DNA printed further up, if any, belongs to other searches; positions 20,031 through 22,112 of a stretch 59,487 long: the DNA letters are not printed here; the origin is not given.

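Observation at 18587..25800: Compact polyprenyl-phosphate-sugar glycosylation module: MprF-like flippase domain, methyltransferase, two GT-C transferases, GtrB/ArnC-like GT2 and Ugd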

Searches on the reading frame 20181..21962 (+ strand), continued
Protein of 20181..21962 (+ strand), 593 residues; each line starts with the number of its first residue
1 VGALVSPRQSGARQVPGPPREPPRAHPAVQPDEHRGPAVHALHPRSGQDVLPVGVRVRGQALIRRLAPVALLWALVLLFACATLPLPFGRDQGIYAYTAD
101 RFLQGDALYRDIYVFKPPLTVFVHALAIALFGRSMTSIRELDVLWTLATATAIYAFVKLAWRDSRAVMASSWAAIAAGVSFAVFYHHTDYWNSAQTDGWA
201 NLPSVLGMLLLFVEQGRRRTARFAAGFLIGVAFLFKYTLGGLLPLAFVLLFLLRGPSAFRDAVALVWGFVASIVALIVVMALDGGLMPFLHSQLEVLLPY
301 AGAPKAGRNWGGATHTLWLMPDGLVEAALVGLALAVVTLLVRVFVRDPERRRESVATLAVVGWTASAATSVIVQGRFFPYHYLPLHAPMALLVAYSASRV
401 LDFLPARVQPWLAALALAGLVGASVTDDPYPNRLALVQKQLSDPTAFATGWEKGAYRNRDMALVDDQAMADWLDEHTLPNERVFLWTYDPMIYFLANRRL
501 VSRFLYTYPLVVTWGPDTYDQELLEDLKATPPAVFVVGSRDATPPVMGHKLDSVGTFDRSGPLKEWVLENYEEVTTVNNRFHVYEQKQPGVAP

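Call 78: find_encoding_contigs(protein=P0002, flank=10000, max_places=1)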
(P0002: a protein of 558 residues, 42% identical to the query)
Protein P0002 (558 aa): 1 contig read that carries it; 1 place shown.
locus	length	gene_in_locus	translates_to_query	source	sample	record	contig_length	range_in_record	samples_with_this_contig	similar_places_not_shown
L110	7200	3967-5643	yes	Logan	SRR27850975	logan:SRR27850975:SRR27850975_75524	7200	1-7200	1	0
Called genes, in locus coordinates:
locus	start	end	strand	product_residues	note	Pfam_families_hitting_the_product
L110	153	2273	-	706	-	-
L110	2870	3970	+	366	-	PF03706:LPG_synthase_TM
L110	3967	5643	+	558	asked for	-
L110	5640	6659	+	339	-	PF00535:Glycos_transf_2, PF13641:Glyco_tranf_2_3 (faint)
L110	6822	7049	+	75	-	-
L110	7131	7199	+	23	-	?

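Call 79: find_encoding_contigs(protein=P0004, flank=10000, max_places=1)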
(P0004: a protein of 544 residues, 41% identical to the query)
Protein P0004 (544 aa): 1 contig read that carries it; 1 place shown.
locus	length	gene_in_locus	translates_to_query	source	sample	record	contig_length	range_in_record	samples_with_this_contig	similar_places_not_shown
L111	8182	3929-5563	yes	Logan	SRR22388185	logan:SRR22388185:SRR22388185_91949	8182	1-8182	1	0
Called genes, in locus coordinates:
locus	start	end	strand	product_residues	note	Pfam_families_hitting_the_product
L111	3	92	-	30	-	?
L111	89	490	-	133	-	-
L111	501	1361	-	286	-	PF01430:HSP33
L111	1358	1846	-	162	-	PF11412:DsbD_N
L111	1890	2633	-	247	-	-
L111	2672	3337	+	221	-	PF00535:Glycos_transf_2, PF13641:Glyco_tranf_2_3 (weak)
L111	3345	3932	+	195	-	PF13489:Methyltransf_23, PF13847:Methyltransf_31, PF08241:Methyltransf_11, PF08242:Methyltransf_12, PF13649:Methyltransf_25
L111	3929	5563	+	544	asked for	PF13231:PMT_2 (weak)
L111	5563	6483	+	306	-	PF00535:Glycos_transf_2, PF13641:Glyco_tranf_2_3 (weak)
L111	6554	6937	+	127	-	PF13682:CZB (weak)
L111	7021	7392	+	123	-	PF13682:CZB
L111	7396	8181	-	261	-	?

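Call 80: find_encoding_contigs(protein=P0011, flank=10000, max_places=1)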
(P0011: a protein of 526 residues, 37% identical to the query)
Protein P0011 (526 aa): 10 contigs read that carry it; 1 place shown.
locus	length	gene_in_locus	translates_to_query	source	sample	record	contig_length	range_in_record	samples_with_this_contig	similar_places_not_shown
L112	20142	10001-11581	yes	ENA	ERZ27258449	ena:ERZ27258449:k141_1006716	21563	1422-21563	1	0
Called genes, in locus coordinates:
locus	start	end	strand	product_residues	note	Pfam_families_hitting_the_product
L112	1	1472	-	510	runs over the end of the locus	PF00656:Peptidase_C14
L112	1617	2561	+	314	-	PF16697:Yop-YscD_cpl, PF00498:FHA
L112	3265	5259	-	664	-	-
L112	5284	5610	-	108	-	PF02575:YbaB_DNA_bd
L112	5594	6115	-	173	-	-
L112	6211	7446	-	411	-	PF05496:RuvB_N (faint), PF13177:DNA_pol3_delta2, PF00004:AAA, PF07728:AAA_5 (faint), PF13401:AAA_22 (weak), PF22608:DNAX_ATPase_lid, PF12169:DNA_pol3_gamma3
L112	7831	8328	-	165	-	PF00383:dCMP_cyt_deam_1, PF14437:MafB19-deam, PF14439:Bd3614-deam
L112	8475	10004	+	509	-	-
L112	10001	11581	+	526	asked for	PF02366:PMT, PF13231:PMT_2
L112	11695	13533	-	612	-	PF14516:AAA_35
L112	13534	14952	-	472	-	PF13676:TIR_2, PF14516:AAA_35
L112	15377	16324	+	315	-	PF00535:Glycos_transf_2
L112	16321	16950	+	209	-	PF13489:Methyltransf_23, PF07021:MetW (weak), PF13847:Methyltransf_31, PF08241:Methyltransf_11, PF08242:Methyltransf_12, PF13649:Methyltransf_25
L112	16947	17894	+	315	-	PF03706:LPG_synthase_TM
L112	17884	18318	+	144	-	-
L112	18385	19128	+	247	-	PF00561:Abhydrolase_1 (weak), PF12697:Abhydrolase_6 (weak)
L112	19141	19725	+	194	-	PF21176:RecR_HhH, PF01751:Toprim, PF13662:Toprim_4, PF21175:RecR_C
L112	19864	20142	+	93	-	?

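Call 81: find_encoding_contigs(protein=P0012, flank=10000, max_places=1)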
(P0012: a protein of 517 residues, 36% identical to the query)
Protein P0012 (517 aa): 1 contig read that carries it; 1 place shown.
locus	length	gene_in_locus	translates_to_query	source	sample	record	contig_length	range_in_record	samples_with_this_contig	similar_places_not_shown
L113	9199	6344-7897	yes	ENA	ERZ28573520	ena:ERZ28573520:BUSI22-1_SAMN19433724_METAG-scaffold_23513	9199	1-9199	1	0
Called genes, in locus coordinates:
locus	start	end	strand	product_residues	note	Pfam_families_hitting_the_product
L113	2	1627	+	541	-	?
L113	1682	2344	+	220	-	PF02586:SRAP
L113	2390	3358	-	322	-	PF02618:YceG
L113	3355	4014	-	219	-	PF01370:Epimerase, PF13460:NAD_binding_10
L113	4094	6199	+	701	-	PF00580:UvrD-helicase, PF01443:Viral_helicase1 (faint), PF13245:AAA_19, PF13361:UvrD_C, PF13538:UvrD_C_2 (faint)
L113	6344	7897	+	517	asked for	-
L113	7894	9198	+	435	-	?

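Call 84: search_protein_families(library=pfam, proteins=[L112:8475-10004:+, L113:7894-9198:+, L110:153-2273:-, L112:17884-18318:+], max_evalue=1)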
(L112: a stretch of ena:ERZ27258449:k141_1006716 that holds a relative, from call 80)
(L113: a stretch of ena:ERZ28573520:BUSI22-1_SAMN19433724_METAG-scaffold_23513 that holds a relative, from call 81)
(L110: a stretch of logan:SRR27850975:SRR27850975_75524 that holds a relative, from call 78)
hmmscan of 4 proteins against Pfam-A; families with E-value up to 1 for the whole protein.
L112:8475-10004:+ (509 aa): 0 families

L113:7894-9198:+ (435 aa): 0 families

L110:153-2273:- (706 aa): 8 families
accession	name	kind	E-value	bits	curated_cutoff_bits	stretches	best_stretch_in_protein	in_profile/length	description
PF23657.1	DUF7151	-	1.5e-21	76.5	27.2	4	278-301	4-27/46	Domain of unknown function (DUF7151)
PF15902.12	Sortilin-Vps10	-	5.3e-10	39.1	33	2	456-573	2-129/446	Sortilin, neurotensin receptor 3,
PF15899.11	BNR_6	-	6e-05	23.2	27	0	414-426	1-13/14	BNR-Asp box repeat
PF14870.12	PSII_BNR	-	0.00023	21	27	1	457-598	40-182/303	Photosynthesis system II assembly factor YCF48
PF24316.1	Tli3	-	0.0038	18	27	0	536-564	80-106/129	T6SS Tli3 immunity protein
PF02012.26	BNR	-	0.016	15.6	27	1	458-468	1-11/12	BNR/Asp-box repeat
PF13859.12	BNR_3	-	0.061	13.2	27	1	500-566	156-223/308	BNR repeat-like domain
PF20067.5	SSL_N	-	0.69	10.3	18.9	0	579-593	28-42/46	Strictosidine synthase-like, N-terminal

L112:17884-18318:+ (144 aa): 2 families
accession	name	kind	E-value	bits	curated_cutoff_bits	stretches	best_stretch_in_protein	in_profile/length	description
PF08984.16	DUF1858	-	0.0084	16.6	32.2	1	85-135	5-59/59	Domain of unknown function (DUF1858)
PF20848.2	ExoU_mid_dom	-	0.049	14.3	27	1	3-41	75-115/119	ExoU toxin, middle helical domain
